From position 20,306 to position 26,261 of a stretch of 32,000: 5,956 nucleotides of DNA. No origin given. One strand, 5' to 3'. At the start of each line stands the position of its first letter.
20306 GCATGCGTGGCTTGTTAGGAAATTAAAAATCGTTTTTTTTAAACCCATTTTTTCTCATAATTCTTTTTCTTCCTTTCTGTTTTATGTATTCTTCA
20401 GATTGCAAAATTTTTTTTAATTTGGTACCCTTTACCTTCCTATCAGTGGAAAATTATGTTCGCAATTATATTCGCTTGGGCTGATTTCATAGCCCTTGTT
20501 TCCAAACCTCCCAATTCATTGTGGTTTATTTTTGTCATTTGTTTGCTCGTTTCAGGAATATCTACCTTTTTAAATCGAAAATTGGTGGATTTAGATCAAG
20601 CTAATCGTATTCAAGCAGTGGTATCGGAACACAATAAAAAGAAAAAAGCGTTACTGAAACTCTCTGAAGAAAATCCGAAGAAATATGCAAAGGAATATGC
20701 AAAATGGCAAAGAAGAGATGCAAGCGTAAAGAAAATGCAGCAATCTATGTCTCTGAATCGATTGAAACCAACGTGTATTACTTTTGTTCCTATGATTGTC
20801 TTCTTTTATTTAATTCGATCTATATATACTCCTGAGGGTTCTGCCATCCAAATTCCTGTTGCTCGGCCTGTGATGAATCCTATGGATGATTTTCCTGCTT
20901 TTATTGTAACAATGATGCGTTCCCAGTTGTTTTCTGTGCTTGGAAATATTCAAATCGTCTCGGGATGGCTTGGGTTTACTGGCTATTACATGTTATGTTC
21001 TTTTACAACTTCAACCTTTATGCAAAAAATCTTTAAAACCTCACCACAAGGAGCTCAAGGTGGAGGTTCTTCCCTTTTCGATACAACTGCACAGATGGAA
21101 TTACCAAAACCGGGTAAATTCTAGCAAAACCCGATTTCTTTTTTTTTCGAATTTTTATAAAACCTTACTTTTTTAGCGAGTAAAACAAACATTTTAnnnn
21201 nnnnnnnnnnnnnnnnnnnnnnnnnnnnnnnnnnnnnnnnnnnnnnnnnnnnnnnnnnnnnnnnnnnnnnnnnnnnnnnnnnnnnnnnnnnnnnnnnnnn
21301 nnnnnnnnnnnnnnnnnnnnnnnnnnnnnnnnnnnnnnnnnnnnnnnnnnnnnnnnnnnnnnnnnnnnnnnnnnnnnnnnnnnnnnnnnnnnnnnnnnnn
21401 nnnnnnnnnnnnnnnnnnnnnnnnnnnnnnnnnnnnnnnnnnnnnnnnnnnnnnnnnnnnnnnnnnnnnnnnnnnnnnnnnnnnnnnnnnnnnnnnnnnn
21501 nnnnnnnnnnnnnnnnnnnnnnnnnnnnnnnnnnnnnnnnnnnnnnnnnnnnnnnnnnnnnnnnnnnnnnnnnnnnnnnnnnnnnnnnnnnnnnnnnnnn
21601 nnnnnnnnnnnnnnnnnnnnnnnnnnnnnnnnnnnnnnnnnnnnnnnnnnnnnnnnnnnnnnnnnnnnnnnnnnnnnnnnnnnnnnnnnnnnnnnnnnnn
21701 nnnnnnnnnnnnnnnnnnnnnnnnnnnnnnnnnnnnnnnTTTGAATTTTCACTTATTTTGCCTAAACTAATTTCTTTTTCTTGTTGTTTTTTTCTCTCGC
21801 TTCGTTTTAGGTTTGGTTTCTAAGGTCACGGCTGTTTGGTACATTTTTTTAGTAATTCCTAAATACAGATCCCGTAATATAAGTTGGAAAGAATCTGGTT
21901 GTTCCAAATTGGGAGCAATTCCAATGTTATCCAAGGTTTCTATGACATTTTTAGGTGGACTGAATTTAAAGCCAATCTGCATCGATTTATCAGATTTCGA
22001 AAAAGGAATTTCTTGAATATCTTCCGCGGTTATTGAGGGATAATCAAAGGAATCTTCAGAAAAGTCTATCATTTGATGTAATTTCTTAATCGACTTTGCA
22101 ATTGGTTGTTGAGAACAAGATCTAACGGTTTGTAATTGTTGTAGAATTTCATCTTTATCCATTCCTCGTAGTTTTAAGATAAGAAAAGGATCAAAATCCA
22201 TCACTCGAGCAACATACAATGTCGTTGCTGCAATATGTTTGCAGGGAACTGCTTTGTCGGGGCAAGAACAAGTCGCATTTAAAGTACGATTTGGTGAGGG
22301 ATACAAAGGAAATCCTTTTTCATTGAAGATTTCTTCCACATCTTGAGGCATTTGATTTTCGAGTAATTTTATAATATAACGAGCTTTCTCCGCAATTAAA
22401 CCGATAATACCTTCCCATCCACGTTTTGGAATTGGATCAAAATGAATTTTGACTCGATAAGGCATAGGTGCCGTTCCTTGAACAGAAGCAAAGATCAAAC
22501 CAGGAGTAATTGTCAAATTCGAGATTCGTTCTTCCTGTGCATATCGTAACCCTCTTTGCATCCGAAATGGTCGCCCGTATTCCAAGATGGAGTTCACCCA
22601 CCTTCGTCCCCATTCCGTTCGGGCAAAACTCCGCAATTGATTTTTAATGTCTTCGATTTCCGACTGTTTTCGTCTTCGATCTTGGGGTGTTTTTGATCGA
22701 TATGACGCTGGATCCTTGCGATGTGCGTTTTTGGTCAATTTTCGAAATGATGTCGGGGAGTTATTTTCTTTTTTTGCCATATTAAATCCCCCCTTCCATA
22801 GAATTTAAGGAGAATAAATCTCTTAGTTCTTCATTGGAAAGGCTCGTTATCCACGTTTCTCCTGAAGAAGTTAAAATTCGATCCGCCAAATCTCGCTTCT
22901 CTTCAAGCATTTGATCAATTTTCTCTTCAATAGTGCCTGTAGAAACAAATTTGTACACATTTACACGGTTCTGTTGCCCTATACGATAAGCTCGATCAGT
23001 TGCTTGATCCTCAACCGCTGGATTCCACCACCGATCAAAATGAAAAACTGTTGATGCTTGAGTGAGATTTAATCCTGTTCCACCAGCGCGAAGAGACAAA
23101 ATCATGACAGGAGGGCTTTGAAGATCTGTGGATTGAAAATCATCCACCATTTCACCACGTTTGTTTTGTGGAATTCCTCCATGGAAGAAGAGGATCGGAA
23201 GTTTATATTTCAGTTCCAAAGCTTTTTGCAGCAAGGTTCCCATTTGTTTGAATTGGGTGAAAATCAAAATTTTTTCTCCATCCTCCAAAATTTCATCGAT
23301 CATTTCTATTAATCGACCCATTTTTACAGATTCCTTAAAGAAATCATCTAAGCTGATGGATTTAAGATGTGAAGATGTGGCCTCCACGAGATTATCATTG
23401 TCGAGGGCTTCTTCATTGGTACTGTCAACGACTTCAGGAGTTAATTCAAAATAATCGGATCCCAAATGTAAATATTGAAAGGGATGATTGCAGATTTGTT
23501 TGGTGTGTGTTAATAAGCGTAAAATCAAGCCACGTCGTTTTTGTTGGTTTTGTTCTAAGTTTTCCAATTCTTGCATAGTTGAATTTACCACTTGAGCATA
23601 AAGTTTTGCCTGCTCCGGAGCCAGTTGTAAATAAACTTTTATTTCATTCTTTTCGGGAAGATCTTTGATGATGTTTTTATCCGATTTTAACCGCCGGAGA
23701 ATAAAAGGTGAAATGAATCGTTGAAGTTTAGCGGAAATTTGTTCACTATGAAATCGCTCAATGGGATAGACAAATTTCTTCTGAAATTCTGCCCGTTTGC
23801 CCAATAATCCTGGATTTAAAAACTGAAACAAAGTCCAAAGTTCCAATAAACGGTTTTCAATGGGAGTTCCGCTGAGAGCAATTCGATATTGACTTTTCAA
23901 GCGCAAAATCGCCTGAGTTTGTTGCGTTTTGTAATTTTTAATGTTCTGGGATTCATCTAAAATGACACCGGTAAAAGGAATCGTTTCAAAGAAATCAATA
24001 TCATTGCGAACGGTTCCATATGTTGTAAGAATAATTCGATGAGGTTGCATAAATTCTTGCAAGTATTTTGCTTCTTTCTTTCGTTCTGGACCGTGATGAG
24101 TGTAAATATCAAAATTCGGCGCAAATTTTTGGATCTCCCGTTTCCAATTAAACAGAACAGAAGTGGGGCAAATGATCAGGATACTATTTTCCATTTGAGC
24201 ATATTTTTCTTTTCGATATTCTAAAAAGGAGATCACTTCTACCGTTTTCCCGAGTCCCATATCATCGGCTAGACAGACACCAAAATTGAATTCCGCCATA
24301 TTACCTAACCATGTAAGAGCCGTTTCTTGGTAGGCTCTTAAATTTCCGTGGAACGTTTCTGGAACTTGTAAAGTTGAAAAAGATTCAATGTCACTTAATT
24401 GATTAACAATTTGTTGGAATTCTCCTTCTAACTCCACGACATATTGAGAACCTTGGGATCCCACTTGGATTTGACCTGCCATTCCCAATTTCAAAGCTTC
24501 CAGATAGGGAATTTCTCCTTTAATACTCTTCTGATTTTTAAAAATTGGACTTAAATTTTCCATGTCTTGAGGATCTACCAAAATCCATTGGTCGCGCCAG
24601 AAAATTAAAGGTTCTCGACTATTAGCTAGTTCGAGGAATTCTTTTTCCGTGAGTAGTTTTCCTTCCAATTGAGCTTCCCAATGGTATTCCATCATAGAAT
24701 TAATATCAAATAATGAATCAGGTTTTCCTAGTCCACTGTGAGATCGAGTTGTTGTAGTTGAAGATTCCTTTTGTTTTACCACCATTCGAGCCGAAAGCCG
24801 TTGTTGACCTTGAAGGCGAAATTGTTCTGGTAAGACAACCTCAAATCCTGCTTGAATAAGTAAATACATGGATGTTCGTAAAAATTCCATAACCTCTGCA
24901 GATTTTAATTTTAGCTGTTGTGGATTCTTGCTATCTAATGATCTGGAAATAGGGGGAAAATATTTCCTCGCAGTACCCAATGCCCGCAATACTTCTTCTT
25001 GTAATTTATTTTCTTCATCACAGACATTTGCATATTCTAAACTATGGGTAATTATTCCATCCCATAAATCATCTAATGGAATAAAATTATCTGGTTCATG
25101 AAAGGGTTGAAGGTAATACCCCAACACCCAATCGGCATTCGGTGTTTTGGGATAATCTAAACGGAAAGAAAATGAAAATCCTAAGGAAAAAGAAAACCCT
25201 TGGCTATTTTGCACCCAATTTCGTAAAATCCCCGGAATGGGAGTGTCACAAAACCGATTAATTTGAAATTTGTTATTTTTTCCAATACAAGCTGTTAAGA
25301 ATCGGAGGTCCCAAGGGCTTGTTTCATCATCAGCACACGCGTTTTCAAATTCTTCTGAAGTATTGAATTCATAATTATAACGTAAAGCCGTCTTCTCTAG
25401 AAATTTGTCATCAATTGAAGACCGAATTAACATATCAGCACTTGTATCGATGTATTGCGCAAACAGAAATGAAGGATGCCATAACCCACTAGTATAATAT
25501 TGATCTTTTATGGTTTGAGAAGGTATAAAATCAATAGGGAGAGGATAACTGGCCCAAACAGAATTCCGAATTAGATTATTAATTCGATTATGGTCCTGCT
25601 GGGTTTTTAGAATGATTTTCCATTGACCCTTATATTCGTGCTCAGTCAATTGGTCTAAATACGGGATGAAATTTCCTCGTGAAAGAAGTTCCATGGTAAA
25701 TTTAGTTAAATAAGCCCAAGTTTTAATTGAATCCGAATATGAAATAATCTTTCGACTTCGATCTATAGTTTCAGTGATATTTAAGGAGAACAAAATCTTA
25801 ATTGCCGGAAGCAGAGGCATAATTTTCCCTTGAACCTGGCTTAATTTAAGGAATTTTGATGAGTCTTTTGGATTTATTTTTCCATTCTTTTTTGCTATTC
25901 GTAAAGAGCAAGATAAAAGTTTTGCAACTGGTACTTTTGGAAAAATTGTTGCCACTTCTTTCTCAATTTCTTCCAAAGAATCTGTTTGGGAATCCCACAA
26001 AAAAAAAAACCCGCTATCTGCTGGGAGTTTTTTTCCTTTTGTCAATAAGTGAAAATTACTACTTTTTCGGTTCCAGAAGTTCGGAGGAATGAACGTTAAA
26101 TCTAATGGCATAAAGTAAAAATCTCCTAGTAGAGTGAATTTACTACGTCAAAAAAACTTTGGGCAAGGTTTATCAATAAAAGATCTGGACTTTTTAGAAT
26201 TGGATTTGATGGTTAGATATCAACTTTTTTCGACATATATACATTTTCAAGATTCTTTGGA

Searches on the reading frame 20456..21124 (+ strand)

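Call 8: search_protein_families(library=pfam, proteins=[window:20456-21124:+])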
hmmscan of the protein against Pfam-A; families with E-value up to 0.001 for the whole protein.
window:20456-21124:+ (222 aa): 1 family
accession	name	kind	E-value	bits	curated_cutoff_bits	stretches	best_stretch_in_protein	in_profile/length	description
PF01956.21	EMC3_TMCO1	-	2.4e-14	53.9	27.1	1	24-195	18-167/169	Integral membrane protein EMC3/TMCO1-like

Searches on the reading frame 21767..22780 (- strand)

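Call 8: search_protein_families(library=pfam, proteins=[window:21767-22780:-])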
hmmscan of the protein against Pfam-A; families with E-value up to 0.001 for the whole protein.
window:21767-22780:- (337 aa): 1 family
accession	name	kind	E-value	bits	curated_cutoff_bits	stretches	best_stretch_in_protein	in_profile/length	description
PF04434.22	SWIM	-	4.4e-06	26.5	19.6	1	165-189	9-36/38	SWIM zinc finger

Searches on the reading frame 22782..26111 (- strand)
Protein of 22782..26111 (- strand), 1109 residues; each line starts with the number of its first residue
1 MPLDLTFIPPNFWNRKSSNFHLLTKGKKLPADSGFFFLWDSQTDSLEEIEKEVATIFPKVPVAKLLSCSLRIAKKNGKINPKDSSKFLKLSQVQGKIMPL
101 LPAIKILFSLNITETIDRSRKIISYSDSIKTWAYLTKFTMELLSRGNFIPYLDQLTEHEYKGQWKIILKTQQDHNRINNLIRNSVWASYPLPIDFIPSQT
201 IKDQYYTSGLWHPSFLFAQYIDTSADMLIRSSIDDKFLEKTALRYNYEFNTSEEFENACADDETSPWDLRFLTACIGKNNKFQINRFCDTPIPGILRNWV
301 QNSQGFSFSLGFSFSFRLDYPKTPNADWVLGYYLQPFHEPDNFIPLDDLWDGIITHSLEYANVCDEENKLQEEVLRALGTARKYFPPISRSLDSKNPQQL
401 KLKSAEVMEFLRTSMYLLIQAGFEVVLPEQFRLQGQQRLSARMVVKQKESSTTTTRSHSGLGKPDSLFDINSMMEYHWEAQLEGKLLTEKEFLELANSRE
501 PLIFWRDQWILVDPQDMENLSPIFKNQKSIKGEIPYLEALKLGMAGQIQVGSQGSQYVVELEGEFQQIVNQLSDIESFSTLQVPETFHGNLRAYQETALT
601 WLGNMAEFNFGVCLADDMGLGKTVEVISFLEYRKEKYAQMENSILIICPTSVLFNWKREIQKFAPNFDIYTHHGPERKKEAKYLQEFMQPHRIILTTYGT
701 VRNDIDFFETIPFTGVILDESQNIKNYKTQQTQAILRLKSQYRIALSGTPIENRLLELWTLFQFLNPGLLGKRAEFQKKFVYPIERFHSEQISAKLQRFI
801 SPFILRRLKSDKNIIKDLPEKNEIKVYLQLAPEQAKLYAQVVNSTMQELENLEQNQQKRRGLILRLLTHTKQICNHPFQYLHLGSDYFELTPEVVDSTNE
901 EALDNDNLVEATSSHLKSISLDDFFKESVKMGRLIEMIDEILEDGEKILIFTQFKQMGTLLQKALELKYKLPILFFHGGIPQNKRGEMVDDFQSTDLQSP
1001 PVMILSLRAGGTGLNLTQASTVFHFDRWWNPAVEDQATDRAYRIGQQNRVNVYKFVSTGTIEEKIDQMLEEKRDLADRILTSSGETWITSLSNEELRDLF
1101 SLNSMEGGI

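Call 8: search_protein_families(library=pfam, proteins=[window:22782-26111:-])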
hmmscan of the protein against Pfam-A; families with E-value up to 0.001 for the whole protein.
window:22782-26111:- (1109 aa): 4 families
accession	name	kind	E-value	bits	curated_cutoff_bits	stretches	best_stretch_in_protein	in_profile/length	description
PF00176.29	SNF2-rel_dom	-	1.5e-71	241.3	24.9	1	594-878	1-289/290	SNF2-related domain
PF12419.13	DUF3670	-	5.7e-27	94.5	27.6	1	396-542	2-134/136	SNF2 Helicase protein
PF00271.37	Helicase_C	-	8.7e-22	77.9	23.5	1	935-1045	3-110/110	Helicase conserved C-terminal domain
PF04851.21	ResIII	-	7.1e-08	33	22.5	1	590-751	3-163/164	Type III restriction enzyme, res subunit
